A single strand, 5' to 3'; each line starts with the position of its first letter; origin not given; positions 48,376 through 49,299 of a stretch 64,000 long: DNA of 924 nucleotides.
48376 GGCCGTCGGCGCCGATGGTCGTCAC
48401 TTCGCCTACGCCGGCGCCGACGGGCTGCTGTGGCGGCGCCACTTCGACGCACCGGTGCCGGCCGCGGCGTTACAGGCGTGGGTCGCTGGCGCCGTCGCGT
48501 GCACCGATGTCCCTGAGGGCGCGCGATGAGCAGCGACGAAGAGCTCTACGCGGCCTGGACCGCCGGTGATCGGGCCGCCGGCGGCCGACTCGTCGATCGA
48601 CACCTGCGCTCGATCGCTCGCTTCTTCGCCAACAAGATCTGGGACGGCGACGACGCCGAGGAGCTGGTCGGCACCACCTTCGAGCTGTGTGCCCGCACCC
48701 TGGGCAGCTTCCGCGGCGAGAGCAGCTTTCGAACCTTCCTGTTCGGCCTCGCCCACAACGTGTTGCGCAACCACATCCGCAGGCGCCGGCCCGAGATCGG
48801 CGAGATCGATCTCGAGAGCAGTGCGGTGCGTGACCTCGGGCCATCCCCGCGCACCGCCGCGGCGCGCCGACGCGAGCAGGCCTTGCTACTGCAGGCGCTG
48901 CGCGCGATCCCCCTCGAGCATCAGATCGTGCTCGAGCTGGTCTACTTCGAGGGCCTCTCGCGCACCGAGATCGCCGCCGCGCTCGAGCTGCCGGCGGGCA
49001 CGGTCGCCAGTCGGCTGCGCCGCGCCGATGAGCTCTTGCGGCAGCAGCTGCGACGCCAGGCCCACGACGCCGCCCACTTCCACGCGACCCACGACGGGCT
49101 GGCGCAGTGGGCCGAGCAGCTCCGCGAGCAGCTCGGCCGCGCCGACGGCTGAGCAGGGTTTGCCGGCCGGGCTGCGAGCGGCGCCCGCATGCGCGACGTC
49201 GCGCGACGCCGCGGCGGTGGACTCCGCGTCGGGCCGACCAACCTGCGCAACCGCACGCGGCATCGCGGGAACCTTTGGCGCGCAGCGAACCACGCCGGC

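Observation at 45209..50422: Ser/Thr kinase and ECF sigma factor with overlapping stop and start, followed by a VWA lipoprotein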

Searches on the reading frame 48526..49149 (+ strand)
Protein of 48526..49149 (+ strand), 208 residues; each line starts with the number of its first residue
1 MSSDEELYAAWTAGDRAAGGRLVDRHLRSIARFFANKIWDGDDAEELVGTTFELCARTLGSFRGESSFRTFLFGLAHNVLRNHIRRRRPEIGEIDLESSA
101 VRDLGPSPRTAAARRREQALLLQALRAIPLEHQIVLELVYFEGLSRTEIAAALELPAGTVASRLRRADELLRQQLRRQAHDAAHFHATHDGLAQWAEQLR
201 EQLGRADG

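Call 10: search_protein_families(library=pfam, proteins=[window:48526-49149:+], max_evalue=0.01)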
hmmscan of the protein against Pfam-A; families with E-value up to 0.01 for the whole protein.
window:48526-49149:+ (208 aa): 5 families
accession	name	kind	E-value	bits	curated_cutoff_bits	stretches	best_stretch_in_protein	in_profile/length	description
PF08281.18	Sigma70_r4_2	-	4.9e-10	39.3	25.7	1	120-167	3-50/54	Sigma-70, region 4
PF04542.20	Sigma70_r2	-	8.9e-09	35.5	24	1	22-88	1-69/71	Sigma-70 region 2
PF04545.22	Sigma70_r4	-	6.2e-07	29.3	24.1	1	124-172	1-49/50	Sigma-70, region 4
PF07638.17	Sigma70_ECF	-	5.6e-05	23.6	21.1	1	69-176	72-184/185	ECF sigma factor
PF13556.12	HTH_30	-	9.5e-05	22.6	27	1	140-179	8-48/59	PucR C-terminal helix-turn-helix domain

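Call 11: search_protein_families(library=ncbifam, proteins=[window:48526-49149:+], max_evalue=0.01)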
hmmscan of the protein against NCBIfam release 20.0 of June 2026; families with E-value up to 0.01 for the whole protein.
window:48526-49149:+ (208 aa): 81 families (the best 25 are shown)
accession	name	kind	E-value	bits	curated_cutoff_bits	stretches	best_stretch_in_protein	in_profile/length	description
NF009166.1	PRK12513.1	equivalog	4.8e-28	98.2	206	1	2-178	7-189/193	RNA polymerase sigma factor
TIGR02937.1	sigma70-ECF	superfamily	1.1e-22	80.4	42.9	1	21-175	5-165/165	sigma-70 family RNA polymerase sigma factor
NF008888.0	PRK11922.1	equivalog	6.4e-22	78.3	204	1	2-181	15-202/231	RNA polymerase sigma factor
NF009168.0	PRK12515.1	subfamily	1.1e-21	77.2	236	1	2-179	7-183/189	RNA polymerase sigma factor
TIGR02939.1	RpoE_Sigma70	equivalog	4.1e-21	75.9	236.15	1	3-176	6-187/190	RNA polymerase sigma factor RpoE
NF004113.0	PRK05602.1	equivalog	2.1e-20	73.3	208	1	2-181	30-207/211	RNA polymerase sigma factor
NF009172.0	PRK12519.1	subfamily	2.6e-19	69.5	222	1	2-178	14-192/194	RNA polymerase sigma factor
NF007225.0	PRK09643.1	equivalog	8.1e-19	68.1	190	1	2-184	12-191/204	RNA polymerase sigma factor SigM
NF008894.0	PRK11924.3-1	equivalog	1.9e-18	67.2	258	1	3-177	8-183/188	RNA polymerase sigma factor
NF007216.0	PRK09638.1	equivalog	3.9e-17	62.6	194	1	4-178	5-177/180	RNA polymerase sigma factor SigY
NF009171.0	PRK12518.1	equivalog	3.4e-16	59.6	208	1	3-178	13-187/191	RNA polymerase sigma factor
NF009164.0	PRK12511.1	equivalog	6.3e-16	58.4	185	1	27-177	14-161/182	RNA polymerase sigma factor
NF007223.0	PRK09641.1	equivalog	1e-15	58.1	209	1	12-177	13-186/187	RNA polymerase sigma factor SigW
TIGR02989.1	Sig-70_gvs1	subfamily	2.2e-15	56.9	124.55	1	20-173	4-156/158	RNA polymerase sigma-70 factor, Rhodopirellula/Verrucomicrobium family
TIGR02952.1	Sig70_famx2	equivalog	2.4e-15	56.8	206.45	1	13-175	7-170/170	ECF subfamily RNA polymerase sigma factor, BldN family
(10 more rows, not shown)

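Call 15: find_homologous_proteins(query=window:48526-49149:+)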
Query window:48526-49149:+ (208 aa): 419 proteins with E <= 0.001 among 6347 candidates; the best 120 are listed.
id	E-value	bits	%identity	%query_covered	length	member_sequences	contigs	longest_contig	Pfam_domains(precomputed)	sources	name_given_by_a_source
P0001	6.9e-129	445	100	100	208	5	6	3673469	PF04545.23,PF04542.21,PF08281.19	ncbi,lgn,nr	ncbi:MAG: sigma-70 family RNA polymerase sigma factor [Deltaproteobacteria bacterium]|nr:sigma-70 fa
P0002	3.0e-118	411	92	100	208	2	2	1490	PF04545.23,PF04542.21,PF08281.19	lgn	-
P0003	1.3e-117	409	92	99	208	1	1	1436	PF04545.23,PF04542.21,PF08281.19,PF13556.13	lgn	-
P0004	8.6e-96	337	76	99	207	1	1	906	PF04545.23,PF04542.21,PF08281.19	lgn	-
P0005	5.6e-95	335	74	98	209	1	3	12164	PF07638.18,PF04545.23,PF04542.21,PF08281.19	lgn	-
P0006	1.9e-93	330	74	98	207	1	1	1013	PF07638.18,PF04545.23,PF04542.21,PF08281.19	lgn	-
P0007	4.0e-93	329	74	98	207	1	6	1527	PF07638.18,PF04545.23,PF04542.21,PF08281.19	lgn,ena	-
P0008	1.3e-69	252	61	97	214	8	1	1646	PF04542.21,PF08281.19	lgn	-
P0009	1.4e-67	245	58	98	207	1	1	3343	PF04545.23,PF04542.21,PF08281.19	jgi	jgi:RNA polymerase sigma-70 factor (ECF subfamily)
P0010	1.6e-67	245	58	98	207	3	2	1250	PF04542.21,PF08281.19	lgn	-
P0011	3.4e-67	244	56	100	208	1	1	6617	PF04545.23,PF04542.21,PF08281.19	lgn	-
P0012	7.1e-67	243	58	97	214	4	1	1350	PF04545.23,PF04542.21,PF08281.19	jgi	jgi:RNA polymerase sigma-70 factor (ECF subfamily)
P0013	1.1e-66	242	58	96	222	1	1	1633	PF04542.21,PF08281.19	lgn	-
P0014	1.5e-66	242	58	97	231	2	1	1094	PF04542.21,PF08281.19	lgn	-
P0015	2.2e-66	241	59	98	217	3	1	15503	PF04542.21,PF08281.19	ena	-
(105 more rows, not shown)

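Call 26: find_related_loci(query=A1, collection=genome_contigs, flank=8000)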
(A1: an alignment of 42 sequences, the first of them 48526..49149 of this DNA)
Query A1 (208 aa) in genome_contigs; peptide patterns used: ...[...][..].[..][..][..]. (x = any residue, [..] = any of these).
600 stretches matched a pattern (row limit reached: there are more); 577 encode a relative of the query (tblastn E <= 1e-3); the best 80 are kept; 78 distinct loci.
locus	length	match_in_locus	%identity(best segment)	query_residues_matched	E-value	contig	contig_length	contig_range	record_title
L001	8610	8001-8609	59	1-203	3e-71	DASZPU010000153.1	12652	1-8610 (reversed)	MAG TPA_asm: Nannocystaceae bacterium isolate SMAG_U5979 k141_641969, whole genome shotgun sequence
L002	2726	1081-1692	55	1-203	1e-64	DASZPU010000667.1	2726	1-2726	MAG TPA_asm: Nannocystaceae bacterium isolate SMAG_U5979 k141_663444, whole genome shotgun sequence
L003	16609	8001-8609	55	2-203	8e-64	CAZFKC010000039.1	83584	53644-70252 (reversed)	MAG TPA_asm: uncultured Nannocystaceae bacterium isolate binchicken_co199_105 genome assembly, contig: NODE_384_length_8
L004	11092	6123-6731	51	4-206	3e-62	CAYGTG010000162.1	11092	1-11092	MAG TPA_asm: uncultured Nannocystaceae bacterium isolate ERP117304_co3_187 genome assembly, contig: NODE_8339_length_110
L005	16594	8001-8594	53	1-200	1e-59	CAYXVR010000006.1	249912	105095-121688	MAG TPA_asm: uncultured Nannocystaceae bacterium isolate binchicken_co179_119 genome assembly, contig: NODE_200_length_2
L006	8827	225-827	51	1-203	2e-58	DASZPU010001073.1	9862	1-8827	MAG TPA_asm: Nannocystaceae bacterium isolate SMAG_U5979 k141_192674, whole genome shotgun sequence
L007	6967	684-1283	52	2-203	5e-58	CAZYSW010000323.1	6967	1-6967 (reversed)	MAG TPA_asm: uncultured Nannocystaceae bacterium isolate SRP268622_co1_44 genome assembly, contig: NODE_26817_length_696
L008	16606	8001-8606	57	2-205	2e-63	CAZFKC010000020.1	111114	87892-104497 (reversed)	MAG TPA_asm: uncultured Nannocystaceae bacterium isolate binchicken_co199_105 genome assembly, contig: NODE_241_length_1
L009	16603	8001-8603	50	1-203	1e-57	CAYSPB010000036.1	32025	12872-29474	MAG TPA_asm: uncultured Nannocystaceae bacterium isolate SRP135972_co1_38 genome assembly, contig: NODE_1127_length_3202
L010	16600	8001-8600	50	1-203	3e-56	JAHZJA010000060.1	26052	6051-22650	MAG: Deltaproteobacteria bacterium isolate P_S1_bin.18 k141_76310, whole genome shotgun sequence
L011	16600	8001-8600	49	1-203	3e-56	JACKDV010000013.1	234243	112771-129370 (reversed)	MAG: Myxococcales bacterium isolate HK-STAS-MYXO-16 HK-STAS-MYXO-16_13, whole genome shotgun sequence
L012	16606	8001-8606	51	4-207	5e-56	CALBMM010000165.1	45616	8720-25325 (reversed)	MAG TPA_asm: uncultured proteobacterium isolate SRR6227243_bin.109_CONCOCT_v1.1_MAG genome assembly, contig: ERZ795105.8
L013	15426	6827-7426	49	1-203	1e-55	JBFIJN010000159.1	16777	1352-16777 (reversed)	MAG: Nannocystaceae bacterium isolate Mix_sand11.2021.09.Z.87 k141_1083281_length_16777_cov_21.7380, whole genome shotgu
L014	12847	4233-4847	49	1-207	6e-55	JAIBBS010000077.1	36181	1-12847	MAG: Nannocystaceae bacterium isolate SSF46 NODE_21284_length_36181_cov_89.333916, whole genome shotgun sequence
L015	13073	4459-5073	48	1-207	2e-54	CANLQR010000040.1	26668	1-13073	MAG: Deltaproteobacteria bacterium isolate ZH-15may19-289 genome assembly, contig: ZH-15May19-c4039, whole genome shotgu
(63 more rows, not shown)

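Call 29: find_encoding_contigs(protein=P0005, flank=10000, max_places=3)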
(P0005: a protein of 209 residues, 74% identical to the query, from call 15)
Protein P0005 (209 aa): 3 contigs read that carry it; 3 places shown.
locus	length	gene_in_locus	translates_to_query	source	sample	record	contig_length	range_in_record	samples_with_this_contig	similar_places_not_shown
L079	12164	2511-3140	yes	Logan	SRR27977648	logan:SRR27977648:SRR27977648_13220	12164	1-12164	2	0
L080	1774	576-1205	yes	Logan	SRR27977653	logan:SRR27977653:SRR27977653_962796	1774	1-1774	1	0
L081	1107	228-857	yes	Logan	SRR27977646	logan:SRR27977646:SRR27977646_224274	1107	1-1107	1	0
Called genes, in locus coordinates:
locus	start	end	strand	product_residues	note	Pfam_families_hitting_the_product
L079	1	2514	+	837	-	?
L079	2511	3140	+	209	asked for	PF07638:Sigma70_ECF (faint), PF04542:Sigma70_r2, PF08281:Sigma70_r4_2, PF04545:Sigma70_r4 (weak)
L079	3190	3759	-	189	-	PF00440:TetR_N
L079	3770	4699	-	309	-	PF00106:adh_short, PF01370:Epimerase, PF08659:KR, PF16363:GDP_Man_Dehyd (faint), PF13561:adh_short_C2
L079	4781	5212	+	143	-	-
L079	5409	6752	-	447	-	PF01565:FAD_binding_4, PF04030:ALO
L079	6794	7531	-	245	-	PF04116:FA_hydroxylase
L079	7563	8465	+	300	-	-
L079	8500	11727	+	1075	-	PF13191:AAA_16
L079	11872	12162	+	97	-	?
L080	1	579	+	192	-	?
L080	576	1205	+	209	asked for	PF07638:Sigma70_ECF (faint), PF04542:Sigma70_r2, PF08281:Sigma70_r4_2, PF04545:Sigma70_r4 (weak)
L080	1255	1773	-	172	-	?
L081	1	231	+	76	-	?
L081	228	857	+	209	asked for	PF07638:Sigma70_ECF (faint), PF04542:Sigma70_r2, PF08281:Sigma70_r4_2, PF04545:Sigma70_r4 (weak)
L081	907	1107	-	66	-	?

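Call 30: find_encoding_contigs(protein=P0011, flank=10000, max_places=3)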
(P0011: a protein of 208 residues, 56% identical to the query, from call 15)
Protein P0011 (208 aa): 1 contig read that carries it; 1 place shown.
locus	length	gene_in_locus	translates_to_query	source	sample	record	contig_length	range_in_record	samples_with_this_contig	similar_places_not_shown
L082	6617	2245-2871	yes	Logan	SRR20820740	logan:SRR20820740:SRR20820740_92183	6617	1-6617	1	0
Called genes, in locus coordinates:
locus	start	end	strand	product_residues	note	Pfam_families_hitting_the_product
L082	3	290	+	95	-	?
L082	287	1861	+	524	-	PF17425:Arylsulfotran_N (weak), PF05935:Arylsulfotrans, PF14269:Arylsulfotran_2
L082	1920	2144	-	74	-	-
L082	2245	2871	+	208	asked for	PF04542:Sigma70_r2, PF04545:Sigma70_r4 (weak), PF08281:Sigma70_r4_2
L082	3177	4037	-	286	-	-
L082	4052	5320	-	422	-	PF03372:Exo_endo_phos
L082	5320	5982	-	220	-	-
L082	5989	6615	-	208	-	?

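Call 78: predict_structure(alignment_id=A1)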
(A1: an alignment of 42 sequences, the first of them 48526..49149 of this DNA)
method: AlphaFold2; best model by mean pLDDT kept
length: 208 residues; sequences in the alignment: 42
mean_pLDDT: 84.0   pTM: 0.80
mean pLDDT of the five models: 84.0, 81.9, 79.7, 78.2, 77.7
residues with pLDDT >= 90: 104; 70-90: 71; 50-70: 24; < 50: 9
segments of 3 or more residues with pLDDT < 50: 107-112, 206-208
pLDDT, mean of each block of 10 residues (from residue 1): 94 98 94 81 87 97 93 96 77 67 54 65 87 92 92 96 96 89 79 72 54
secondary structure, 60 per line:
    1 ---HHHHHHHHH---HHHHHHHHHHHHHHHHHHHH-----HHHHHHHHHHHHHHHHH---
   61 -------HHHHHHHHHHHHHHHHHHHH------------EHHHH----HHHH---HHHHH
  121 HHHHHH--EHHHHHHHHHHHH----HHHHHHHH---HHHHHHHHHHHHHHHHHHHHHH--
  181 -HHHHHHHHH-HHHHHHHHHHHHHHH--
elements in order: H4-12 H16-35 H41-57 H68-87 H101-104 H109-112 H116-126 H130-141 H146-153 H157-178 H182-190 H192-206

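Call 81: fold_search(model_id=the predicted structure, library=pdb)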
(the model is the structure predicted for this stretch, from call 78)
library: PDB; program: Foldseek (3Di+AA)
matches with E <= 10: 390; with E <= 0.001: 26
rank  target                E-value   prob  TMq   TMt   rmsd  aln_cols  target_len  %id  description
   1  6jbq_F                8.8e-07  1.00  0.39  0.44  27.4       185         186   27  CryoEM structure of Escherichia coli sigmaE transcription initiation complex containing 5nt of RNA (released 2019-05-29)
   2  5wuq_A                9.2e-07  1.00  0.64  0.82   4.3       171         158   26  Crystal structure of SigW in complex with its anti-sigma RsiW, a zinc binding form (released 2017-03-29)
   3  5wuq_B                1.6e-06  1.00  0.65  0.85   3.9       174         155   24  Crystal structure of SigW in complex with its anti-sigma RsiW, a zinc binding form (released 2017-03-29)
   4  8z6g_B                1.6e-06  1.00  0.39  0.48  12.9       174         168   30  the AlgU-MucAcyto complex structure in Pseudomonas aeruginosa (released 2024-05-08)
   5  5wur_A                1.7e-06  1.00  0.66  0.85   3.9       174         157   24  Crystal structure of SigW in complex with its anti-sigma RsiW, an oxdized form (released 2017-03-29)
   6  8z6g_D                1.7e-06  1.00  0.40  0.48  12.8       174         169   30  the AlgU-MucAcyto complex structure in Pseudomonas aeruginosa (released 2024-05-08)
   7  6in7_B                1.8e-06  1.00  0.40  0.47  12.4       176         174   31  Crystal structure of AlgU in complex with MucA(cyto) (released 2019-07-24)
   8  1or7_A                1.8e-06  1.00  0.39  0.45  14.2       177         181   27  Crystal Structure of Escherichia coli sigmaE with the Cytoplasmic Domain of its Anti-sigma RseA (released 2003-04-15)
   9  1or7_B                7.0e-06  1.00  0.39  0.50  12.4       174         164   25  Crystal Structure of Escherichia coli sigmaE with the Cytoplasmic Domain of its Anti-sigma RseA (released 2003-04-15)
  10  5uxx_A                4.6e-05  1.00  0.59  0.76   5.0       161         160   22  Co-crystal structure of the sigma factor RpoE in complex with the anti-sigma factor NepR from Bartonella quintana (released 2018-02-28)
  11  5uxx_C                4.8e-05  1.00  0.60  0.75   4.8       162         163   22  Co-crystal structure of the sigma factor RpoE in complex with the anti-sigma factor NepR from Bartonella quintana (released 2018-02-28)
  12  4cxf_A                5.0e-05  1.00  0.63  0.84   4.2       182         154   24  Structure of CnrH in complex with the cytosolic domain of CnrY (released 2014-04-30)
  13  9m9e_F                5.8e-05  1.00  0.33  0.39  22.1       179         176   28  Structural Basis of Pausing During Transcription Initiation in Mycobacterium tuberculosis (released 2026-01-14)
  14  6kon_F                1.4e-04  1.00  0.28  0.32  26.5       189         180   25  Mycobacterium tuberculosis initial transcription complex comprising sigma H and 5'-OH RNA of 5 nt (released 2020-03-11)
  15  6jcx_F                1.5e-04  1.00  0.32  0.35  26.9       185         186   23  Mycobacterium tuberculosis transcription initiation complex with ECF sigma factor sigma H and 6nt RNA (released 2019-05-29)
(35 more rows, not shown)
